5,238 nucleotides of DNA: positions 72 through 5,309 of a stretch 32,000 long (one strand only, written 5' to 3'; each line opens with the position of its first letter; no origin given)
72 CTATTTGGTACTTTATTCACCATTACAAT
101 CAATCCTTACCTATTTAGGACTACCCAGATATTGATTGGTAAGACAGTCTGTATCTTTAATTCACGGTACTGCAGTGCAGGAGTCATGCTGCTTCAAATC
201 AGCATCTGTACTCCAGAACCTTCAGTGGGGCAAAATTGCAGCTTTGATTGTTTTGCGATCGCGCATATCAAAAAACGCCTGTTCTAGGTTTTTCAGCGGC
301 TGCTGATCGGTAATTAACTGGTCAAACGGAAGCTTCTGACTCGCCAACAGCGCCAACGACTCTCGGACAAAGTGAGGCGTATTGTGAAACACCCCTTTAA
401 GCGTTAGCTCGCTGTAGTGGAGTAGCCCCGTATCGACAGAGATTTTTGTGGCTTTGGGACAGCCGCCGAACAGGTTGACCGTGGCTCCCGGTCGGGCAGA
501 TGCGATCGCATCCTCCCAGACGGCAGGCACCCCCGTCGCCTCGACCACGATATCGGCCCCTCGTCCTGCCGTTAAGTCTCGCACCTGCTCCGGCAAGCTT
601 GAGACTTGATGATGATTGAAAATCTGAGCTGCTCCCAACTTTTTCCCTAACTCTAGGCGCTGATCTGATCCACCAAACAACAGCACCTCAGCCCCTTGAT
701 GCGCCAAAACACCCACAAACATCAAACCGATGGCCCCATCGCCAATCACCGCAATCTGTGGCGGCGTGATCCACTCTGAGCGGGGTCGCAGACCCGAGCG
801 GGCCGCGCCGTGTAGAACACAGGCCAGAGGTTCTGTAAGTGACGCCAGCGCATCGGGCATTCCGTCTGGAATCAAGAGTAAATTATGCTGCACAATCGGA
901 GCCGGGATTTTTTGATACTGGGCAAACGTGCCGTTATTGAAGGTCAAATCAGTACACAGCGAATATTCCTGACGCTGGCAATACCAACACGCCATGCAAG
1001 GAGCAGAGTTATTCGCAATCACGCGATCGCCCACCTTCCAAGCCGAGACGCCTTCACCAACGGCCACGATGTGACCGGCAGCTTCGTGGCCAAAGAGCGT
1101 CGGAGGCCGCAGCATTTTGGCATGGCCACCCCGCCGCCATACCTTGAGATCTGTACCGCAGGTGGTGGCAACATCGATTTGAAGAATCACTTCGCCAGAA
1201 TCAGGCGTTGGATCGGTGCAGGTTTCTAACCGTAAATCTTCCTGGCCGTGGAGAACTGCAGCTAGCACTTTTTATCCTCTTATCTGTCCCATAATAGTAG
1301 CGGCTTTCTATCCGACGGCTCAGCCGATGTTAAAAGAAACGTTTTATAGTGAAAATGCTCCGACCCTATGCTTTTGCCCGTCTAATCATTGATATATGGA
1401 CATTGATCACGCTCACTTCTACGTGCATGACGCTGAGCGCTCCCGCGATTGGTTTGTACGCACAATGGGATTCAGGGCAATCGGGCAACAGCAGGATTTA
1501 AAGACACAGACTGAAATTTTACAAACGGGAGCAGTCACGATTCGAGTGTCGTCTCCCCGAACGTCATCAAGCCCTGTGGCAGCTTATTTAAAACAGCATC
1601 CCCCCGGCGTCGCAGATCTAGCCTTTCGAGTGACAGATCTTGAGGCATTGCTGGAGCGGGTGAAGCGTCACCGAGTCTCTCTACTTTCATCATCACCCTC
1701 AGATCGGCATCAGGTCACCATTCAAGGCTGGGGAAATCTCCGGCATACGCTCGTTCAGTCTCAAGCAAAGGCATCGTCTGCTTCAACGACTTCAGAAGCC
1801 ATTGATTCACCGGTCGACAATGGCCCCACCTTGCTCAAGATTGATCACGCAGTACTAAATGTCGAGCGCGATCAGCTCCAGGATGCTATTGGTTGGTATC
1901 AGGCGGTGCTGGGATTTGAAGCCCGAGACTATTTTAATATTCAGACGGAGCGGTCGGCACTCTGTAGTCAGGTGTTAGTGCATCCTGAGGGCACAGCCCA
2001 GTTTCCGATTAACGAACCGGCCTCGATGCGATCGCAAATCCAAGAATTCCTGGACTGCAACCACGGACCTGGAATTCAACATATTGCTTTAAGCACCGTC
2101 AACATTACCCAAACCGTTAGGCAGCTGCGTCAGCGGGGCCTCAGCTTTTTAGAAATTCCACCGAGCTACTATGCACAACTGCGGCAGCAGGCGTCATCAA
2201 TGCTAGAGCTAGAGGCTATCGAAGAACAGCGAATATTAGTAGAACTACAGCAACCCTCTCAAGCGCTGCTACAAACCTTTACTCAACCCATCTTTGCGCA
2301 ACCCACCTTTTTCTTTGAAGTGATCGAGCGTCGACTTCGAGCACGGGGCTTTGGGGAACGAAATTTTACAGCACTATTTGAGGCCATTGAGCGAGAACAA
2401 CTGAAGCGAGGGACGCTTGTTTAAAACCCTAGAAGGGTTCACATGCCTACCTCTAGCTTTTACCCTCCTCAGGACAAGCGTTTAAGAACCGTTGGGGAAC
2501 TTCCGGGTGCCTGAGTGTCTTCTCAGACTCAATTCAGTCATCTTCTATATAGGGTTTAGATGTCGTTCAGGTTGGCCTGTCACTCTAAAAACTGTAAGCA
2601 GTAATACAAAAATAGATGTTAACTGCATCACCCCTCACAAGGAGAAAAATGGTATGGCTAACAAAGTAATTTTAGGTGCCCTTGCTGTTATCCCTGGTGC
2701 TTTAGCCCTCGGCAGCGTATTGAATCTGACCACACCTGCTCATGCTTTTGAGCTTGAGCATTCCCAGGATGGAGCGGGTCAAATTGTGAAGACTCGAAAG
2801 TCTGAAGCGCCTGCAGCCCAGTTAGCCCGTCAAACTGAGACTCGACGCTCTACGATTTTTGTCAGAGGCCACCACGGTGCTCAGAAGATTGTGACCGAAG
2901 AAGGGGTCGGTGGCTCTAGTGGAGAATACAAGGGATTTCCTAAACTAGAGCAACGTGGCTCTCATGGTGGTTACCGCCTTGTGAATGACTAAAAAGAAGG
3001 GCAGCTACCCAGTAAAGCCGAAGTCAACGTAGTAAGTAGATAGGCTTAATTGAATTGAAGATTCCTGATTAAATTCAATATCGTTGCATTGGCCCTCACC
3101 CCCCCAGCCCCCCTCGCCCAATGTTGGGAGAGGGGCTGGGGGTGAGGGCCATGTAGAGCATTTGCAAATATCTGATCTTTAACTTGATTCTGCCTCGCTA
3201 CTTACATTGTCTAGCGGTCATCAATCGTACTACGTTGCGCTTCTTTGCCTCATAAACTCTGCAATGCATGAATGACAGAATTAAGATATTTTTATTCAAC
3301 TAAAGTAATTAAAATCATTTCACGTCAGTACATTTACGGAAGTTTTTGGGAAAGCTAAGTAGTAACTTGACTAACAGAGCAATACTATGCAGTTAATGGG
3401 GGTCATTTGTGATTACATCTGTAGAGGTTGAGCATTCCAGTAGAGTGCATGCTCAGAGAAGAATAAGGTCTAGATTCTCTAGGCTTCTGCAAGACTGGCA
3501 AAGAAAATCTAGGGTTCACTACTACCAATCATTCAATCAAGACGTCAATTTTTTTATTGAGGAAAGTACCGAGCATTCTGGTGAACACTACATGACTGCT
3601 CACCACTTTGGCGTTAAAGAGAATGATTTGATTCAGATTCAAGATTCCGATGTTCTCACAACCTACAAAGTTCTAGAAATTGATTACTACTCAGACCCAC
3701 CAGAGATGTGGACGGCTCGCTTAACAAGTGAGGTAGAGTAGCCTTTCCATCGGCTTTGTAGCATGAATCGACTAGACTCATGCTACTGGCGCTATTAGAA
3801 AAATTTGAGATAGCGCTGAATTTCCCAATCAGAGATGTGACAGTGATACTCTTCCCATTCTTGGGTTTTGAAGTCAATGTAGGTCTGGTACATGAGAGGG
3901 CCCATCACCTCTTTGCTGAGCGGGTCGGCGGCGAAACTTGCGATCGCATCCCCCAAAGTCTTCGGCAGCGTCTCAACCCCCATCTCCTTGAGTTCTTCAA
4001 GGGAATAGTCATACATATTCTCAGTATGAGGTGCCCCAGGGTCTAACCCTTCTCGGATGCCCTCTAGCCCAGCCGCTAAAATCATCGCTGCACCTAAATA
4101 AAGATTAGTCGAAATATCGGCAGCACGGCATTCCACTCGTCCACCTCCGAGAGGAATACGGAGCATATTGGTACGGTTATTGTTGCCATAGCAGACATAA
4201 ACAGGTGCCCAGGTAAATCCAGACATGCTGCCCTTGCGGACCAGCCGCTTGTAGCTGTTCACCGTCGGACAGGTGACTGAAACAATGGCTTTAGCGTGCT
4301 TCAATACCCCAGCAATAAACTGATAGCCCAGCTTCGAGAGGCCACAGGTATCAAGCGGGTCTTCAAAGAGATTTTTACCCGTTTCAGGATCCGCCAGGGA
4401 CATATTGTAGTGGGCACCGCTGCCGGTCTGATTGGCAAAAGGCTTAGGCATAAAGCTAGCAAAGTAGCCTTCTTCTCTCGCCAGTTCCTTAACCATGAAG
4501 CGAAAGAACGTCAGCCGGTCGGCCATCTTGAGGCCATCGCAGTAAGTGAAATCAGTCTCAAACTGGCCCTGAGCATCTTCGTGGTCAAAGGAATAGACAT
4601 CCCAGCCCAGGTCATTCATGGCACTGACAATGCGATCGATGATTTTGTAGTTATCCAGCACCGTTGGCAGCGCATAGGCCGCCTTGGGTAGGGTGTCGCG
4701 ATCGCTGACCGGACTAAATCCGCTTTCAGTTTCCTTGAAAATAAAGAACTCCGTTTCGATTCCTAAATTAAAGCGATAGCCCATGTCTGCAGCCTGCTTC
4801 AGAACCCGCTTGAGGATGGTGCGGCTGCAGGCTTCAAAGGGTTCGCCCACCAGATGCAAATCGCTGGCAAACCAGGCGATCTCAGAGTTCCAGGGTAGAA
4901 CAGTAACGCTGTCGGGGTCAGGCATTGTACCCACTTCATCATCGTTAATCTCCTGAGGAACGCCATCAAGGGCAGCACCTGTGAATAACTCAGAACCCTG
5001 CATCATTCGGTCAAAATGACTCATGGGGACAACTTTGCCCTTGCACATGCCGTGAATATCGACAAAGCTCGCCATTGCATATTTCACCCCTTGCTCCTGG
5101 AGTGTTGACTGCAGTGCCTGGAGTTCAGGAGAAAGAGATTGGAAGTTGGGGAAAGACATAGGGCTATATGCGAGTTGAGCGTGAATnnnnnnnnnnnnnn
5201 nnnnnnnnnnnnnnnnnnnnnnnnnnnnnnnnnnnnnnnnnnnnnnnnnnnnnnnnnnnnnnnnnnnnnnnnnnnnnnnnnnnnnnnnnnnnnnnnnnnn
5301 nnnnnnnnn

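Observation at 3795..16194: Candidate gamma-glutamylation-dependent amine/amino-alcohol uptake and catabolism locus in a cyanobacterium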

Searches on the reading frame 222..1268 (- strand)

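Call 5: search_protein_families(library=ncbifam, proteins=[window:222-1268:-])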
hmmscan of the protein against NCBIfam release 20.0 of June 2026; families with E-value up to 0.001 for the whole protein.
window:222-1268:- (348 aa): 25 families
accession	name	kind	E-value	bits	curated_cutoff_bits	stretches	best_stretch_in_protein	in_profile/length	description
TIGR00692.1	tdh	equivalog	1e-48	166.1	458.35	1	16-343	15-336/340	L-threonine 3-dehydrogenase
NF003808.0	PRK05396.1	equivalog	4.8e-48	163.8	380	1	9-342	10-335/341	L-threonine 3-dehydrogenase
NF041097.1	keto_inos_dh_IolM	equivalog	3.6e-39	134.5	450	1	9-343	37-385/389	scyllo-inosose 3-dehydrogenase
NF007489.0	PRK10083.1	equivalog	5.9e-34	117.5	376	1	1-332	1-320/339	Zn-dependent oxidoreductase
TIGR03366.1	HpnZ_proposed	hypoth_equivalog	1.4e-32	113.1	328.1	1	21-327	2-314/315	putative phosphonate catabolism associated alcohol dehydrogenase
TIGR03451.1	mycoS_dep_FDH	equivalog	4.8e-32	111.2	512.9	2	10-108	12-107/358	S-(hydroxymethyl)mycothiol dehydrogenase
NF010344.0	PRK13771.1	subfamily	5.6e-31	107.7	349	1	1-341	1-326/334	putative alcohol dehydrogenase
NF007642.0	PRK10309.1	equivalog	2e-29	102.9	550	1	2-336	2-334/347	galactitol-1-phosphate 5-dehydrogenase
NF007375.0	PRK09880.1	equivalog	1.7e-28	99.4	469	1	3-339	7-334/344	L-idonate 5-dehydrogenase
NF041172.1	AcrlCoa_red_Thmprot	equivalog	9.2e-26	90.5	500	1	1-341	1-327/334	acryloyl-CoA reductase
TIGR03989.1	Rxyl_3153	subfamily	2.6e-25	89.5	440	2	4-106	5-106/370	NDMA-dependent alcohol dehydrogenase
TIGR02818.1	adh_III_F_hyde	equivalog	1.1e-21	77.4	543.95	2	8-109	10-109/368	S-(hydroxymethyl)glutathione dehydrogenase/class III alcohol dehydrogenase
NF006940.0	PRK09422.1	equivalog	2.8e-20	72.6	344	1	1-338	1-325/338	alcohol dehydrogenase AdhP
NF047908.1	AldhRedAhr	equivalog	3e-20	72.4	470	1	23-339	27-326/335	NADPH-dependent aldehyde reductase Ahr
TIGR02824.1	quinone_pig3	subfamily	6.6e-17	61.5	296.8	1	8-266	11-237/325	putative NAD(P)H quinone oxidoreductase, PIG3 family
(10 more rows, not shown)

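Call 6: search_protein_families(library=pfam, proteins=[window:222-1268:-])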
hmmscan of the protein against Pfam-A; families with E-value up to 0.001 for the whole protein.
window:222-1268:- (348 aa): 4 families
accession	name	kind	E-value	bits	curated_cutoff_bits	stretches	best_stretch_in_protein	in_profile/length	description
PF00107.32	ADH_zinc_N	-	2.4e-25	89.4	31.8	1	179-309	1-128/129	Zinc-binding dehydrogenase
PF08240.17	ADH_N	-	1.5e-24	86.6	23.5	1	24-124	2-97/104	Alcohol dehydrogenase GroES-like domain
PF16912.11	Glu_dehyd_C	-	2.5e-16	60.2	34.9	1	141-345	3-209/211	Glucose dehydrogenase C-terminus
PF02558.23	ApbA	-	0.00013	22.1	22.2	1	172-241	1-70/150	Ketopantoate reductase PanE/ApbA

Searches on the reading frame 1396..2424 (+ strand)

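Call 5: search_protein_families(library=ncbifam, proteins=[window:1396-2424:+])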
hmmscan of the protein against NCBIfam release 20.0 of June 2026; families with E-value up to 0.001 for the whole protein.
window:1396-2424:+ (342 aa): 6 families
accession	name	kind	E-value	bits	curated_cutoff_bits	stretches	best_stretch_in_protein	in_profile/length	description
TIGR01263.1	4HPPD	equivalog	5.8e-94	315.5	277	1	2-341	2-353/353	4-hydroxyphenylpyruvate dioxygenase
NF042435.1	DhshikDhtase_QuiC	equivalog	1.6e-22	79.7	1200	1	7-331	301-623/635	3-dehydroshikimate dehydratase QuiC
TIGR03081.1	metmalonyl_epim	equivalog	6.2e-22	78.5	114.95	2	148-256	1-103/129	methylmalonyl-CoA epimerase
NF050075.1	SMU1112c_YaeR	equivalog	6.8e-06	26.4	140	0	2-95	3-96/125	SMU1112c/YaeR family gloxylase I-like metalloprotein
TIGR02295.1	HpaD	equivalog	0.00019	20.7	321.4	0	4-185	6-174/298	3,4-dihydroxyphenylacetate 2,3-dioxygenase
TIGR00068.2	glyox_I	equivalog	0.00054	19.9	120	0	225-252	86-113/143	lactoylglutathione lyase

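Call 6: search_protein_families(library=pfam, proteins=[window:1396-2424:+])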
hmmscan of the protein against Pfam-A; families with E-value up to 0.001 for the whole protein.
window:1396-2424:+ (342 aa): 4 families
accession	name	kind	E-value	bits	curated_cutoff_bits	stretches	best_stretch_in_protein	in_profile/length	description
PF00903.31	Glyoxalase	-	4.3e-22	79.2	20.6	2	148-264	1-108/121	Glyoxalase/Bleomycin resistance protein/Dioxygenase superfamily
PF13669.12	Glyoxalase_4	-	1.2e-19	71.1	27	2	4-102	1-99/109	Glyoxalase/Bleomycin resistance protein/Dioxygenase superfamily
PF13468.12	Glyoxalase_3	-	2.3e-12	47.7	25.1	1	3-125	1-123/176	Glyoxalase-like domain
PF14696.12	Glyoxalase_5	-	8.1e-06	26.5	27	0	16-92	22-94/139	Hydroxyphenylpyruvate dioxygenase, HPPD, N-terminal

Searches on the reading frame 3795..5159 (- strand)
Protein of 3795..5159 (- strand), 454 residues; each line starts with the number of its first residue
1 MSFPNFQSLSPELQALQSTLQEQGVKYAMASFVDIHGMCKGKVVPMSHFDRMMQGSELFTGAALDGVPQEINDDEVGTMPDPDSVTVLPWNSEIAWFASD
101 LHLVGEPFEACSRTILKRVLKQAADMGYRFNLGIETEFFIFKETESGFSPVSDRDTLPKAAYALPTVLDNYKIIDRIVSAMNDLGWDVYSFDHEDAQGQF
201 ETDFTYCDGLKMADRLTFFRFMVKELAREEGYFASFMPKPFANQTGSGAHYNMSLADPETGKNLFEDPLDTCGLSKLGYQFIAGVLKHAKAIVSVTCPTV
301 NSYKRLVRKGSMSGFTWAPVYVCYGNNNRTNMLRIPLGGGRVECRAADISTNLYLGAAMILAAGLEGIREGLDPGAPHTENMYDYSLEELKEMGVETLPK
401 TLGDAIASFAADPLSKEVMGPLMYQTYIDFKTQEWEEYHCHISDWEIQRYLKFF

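Call 3: search_protein_families(library=pfam, proteins=[window:3795-5159:-])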
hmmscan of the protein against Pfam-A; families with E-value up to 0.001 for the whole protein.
window:3795-5159:- (454 aa): 2 families
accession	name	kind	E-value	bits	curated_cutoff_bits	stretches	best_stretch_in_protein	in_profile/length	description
PF00120.29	Gln-synt_C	-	1.5e-99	333.8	24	1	110-450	2-344/344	Glutamine synthetase, catalytic domain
PF03951.24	Gln-synt_N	-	2.3e-05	24.3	33.4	1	25-93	2-70/82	Glutamine synthetase, beta-Grasp domain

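Call 4: search_protein_families(library=ncbifam, proteins=[window:3795-5159:-])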
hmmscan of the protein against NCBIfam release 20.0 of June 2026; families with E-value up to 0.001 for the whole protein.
window:3795-5159:- (454 aa): 5 families
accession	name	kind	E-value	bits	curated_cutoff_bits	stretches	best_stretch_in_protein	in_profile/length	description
TIGR03105.1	gln_synth_III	equivalog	1.2e-168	561.1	469.6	1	17-451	2-434/435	type III glutamate--ammonia ligase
TIGR00653.1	GlnA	equivalog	1.4e-104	350.4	429.15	1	17-451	4-461/462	type I glutamate--ammonia ligase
NF045547.1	GGputSyn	equivalog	3.8e-79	266.5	650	1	15-446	4-438/438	gamma-glutamylputrescine synthetase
NF007006.0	PRK09469.1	equivalog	1e-45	156.2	845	1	162-440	181-456/469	glutamate--ammonia ligase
NF041605.1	gln_syn_GlnII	equivalog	3.6e-05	23.1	500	1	105-256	81-233/333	glutamine synthetase GlnII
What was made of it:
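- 3795..5159 (-): GS1: second GmaS-family ligase with an altered amine pocket, downstream of the GATase (27-nt gap). TIGR03105 scores 561 bits (call 4).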

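Call 9: search_solved_structures(query=window:3795-5159:-, max_evalue=1e-60, show_alignments=2)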
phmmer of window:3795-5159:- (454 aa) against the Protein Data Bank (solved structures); distinct sequences matched with E-value up to 1e-60: 17.
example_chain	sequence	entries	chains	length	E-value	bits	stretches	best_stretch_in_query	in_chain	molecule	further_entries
9qur_A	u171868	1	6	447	1.3e-117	396.7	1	12-454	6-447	Glutamate--methylamine ligase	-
7cql_A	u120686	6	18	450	6.2e-92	312.1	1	15-448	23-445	Type III glutamate--ammonia ligase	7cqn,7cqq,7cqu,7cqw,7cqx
7tdv_A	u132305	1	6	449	1.5e-81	277.8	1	17-453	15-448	Glutamine synthetase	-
7tf6_A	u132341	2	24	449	2.5e-81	277.1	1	18-453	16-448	Glutamine synthetase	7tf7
9y4a_A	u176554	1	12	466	2.8e-81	276.9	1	18-453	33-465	Glutamine synthetase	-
8s59_O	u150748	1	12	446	2.5e-79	270.5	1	18-452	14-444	Glutamine synthetase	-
8tfb_A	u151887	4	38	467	2.9e-79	270.3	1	18-452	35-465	Glutamine synthetase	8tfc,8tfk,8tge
4s0r_A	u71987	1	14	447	3.1e-79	270.2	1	16-452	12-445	Glutamine synthetase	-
4lnf_A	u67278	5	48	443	3.2e-79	270.2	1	16-452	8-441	Glutamine synthetase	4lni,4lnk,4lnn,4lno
7tfc_A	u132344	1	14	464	3.4e-79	270.1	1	16-452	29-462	Glutamine synthetase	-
8ufj_A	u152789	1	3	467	8.1e-79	268.8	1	18-452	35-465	Glutamine synthetase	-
7tfa_B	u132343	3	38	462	4.2e-78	266.5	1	19-453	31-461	Glutamine synthetase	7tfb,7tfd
8oow_A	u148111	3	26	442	4.2e-78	266.5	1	19-453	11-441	Glutamine synthetase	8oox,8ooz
7tdp_A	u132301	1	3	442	4.5e-78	266.4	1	20-453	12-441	Glutamine synthetase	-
7ten_A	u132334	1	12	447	6.2e-76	259.3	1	21-453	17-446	Glutamine synthetase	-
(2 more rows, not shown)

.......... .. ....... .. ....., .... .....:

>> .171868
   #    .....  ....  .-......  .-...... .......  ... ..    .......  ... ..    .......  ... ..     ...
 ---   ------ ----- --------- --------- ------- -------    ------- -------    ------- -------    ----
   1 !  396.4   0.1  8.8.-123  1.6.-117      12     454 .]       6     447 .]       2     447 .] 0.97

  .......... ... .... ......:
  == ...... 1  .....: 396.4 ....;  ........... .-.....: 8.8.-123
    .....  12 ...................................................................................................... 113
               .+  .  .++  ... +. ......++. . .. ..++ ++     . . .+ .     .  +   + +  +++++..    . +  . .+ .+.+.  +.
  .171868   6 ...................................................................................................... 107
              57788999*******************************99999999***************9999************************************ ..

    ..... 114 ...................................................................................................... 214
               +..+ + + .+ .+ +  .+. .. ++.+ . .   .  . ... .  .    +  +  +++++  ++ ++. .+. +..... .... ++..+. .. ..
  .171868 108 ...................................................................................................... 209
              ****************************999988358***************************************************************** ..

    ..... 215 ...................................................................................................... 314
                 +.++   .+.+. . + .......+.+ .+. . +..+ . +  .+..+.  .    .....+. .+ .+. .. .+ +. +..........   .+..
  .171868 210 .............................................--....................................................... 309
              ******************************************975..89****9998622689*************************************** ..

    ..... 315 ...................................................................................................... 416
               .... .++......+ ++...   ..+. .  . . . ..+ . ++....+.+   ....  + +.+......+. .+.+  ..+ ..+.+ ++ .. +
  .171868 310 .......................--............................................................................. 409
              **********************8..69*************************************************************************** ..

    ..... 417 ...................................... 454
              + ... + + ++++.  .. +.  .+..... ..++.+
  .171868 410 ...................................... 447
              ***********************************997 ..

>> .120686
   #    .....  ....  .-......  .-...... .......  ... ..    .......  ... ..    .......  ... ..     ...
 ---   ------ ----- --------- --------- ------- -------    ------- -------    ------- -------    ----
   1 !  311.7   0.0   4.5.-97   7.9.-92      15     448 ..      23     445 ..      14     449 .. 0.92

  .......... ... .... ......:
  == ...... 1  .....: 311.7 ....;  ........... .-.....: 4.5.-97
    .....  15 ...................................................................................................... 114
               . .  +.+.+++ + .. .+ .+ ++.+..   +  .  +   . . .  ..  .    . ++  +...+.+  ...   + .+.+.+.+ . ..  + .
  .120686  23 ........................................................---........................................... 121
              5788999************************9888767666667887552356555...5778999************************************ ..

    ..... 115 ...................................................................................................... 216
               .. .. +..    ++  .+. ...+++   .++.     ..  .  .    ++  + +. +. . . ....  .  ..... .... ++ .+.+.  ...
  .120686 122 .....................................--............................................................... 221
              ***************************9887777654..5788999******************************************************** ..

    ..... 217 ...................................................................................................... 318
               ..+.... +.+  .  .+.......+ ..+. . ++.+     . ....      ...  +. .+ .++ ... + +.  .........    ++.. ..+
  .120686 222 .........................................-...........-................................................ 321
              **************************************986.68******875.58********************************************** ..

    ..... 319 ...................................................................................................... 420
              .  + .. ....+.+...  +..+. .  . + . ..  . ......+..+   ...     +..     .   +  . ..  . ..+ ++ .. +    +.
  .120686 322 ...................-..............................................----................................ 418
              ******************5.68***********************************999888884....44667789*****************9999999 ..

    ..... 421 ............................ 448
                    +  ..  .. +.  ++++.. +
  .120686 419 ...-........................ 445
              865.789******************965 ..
